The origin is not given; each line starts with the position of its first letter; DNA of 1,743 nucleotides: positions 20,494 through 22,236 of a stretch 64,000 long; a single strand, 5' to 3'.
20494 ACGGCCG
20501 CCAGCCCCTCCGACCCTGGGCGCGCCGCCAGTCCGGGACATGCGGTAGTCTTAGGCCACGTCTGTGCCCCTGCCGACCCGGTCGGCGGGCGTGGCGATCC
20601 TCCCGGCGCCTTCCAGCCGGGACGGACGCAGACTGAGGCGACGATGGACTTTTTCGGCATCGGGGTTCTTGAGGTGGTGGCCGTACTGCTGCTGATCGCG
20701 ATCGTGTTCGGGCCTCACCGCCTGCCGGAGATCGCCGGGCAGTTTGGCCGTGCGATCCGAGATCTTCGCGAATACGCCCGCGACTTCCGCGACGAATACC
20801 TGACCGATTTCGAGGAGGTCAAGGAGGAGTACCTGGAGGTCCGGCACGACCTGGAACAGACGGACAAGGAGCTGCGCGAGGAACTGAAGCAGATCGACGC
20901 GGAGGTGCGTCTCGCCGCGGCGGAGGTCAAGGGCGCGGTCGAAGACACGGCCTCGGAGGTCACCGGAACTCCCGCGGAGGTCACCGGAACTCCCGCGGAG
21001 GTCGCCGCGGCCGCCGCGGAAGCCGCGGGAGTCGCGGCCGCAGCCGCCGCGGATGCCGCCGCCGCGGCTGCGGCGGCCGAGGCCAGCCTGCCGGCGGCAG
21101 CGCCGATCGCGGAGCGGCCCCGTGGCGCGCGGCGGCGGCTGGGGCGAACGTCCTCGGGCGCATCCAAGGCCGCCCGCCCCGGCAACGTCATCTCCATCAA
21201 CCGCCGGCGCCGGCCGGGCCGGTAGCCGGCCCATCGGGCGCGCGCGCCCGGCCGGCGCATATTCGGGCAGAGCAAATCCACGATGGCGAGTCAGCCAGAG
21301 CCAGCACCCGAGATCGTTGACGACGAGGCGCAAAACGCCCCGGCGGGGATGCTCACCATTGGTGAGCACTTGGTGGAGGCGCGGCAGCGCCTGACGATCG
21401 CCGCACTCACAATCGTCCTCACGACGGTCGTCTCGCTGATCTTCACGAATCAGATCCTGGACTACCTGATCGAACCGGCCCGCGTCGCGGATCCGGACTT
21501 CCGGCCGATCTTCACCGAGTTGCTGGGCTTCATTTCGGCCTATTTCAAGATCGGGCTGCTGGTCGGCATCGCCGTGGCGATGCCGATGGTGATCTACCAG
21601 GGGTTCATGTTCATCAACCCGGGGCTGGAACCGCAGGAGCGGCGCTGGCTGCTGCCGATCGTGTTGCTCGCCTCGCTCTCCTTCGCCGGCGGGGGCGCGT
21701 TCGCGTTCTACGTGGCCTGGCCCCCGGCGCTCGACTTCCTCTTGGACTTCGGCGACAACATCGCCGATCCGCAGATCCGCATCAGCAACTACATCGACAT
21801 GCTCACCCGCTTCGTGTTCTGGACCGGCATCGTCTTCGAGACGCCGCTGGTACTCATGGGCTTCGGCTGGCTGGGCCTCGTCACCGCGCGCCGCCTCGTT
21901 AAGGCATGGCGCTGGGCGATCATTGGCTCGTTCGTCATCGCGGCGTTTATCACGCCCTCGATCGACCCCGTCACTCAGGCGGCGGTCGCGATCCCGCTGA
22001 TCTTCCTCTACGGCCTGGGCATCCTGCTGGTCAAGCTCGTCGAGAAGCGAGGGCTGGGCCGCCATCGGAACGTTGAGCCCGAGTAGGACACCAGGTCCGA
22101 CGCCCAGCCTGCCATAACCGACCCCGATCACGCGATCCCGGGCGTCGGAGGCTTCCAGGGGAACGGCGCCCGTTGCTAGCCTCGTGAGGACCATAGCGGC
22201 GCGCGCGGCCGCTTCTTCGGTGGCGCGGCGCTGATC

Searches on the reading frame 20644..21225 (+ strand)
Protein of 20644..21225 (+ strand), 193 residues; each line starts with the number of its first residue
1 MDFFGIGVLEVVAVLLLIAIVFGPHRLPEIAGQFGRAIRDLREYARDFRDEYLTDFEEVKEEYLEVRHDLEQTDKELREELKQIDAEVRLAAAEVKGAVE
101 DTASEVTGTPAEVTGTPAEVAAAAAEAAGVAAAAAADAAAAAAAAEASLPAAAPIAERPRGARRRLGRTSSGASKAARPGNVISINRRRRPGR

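Call 16: search_protein_families(library=pfam, proteins=[window:20644-21225:+], max_evalue=0.0001)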
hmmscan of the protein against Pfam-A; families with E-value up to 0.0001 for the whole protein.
window:20644-21225:+ (193 aa): 2 families
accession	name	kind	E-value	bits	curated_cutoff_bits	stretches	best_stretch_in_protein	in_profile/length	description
PF02416.21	TatA_B_E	-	7.6e-09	35.1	21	1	6-51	1-46/53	mttA/Hcf106 family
PF07798.16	CCDC90-like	-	2.1e-05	24.9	33.5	1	54-106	72-124/175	Coiled-coil domain-containing protein 90-like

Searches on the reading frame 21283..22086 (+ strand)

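Call 16: search_protein_families(library=pfam, proteins=[window:21283-22086:+], max_evalue=0.0001)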
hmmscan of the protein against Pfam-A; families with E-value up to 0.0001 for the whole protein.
window:21283-22086:+ (267 aa): 1 family
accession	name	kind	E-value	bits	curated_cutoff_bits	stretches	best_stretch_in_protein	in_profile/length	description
PF00902.23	TatC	-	4.1e-58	197.1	25.1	1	28-238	1-208/208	Sec-independent protein translocase protein (TatC)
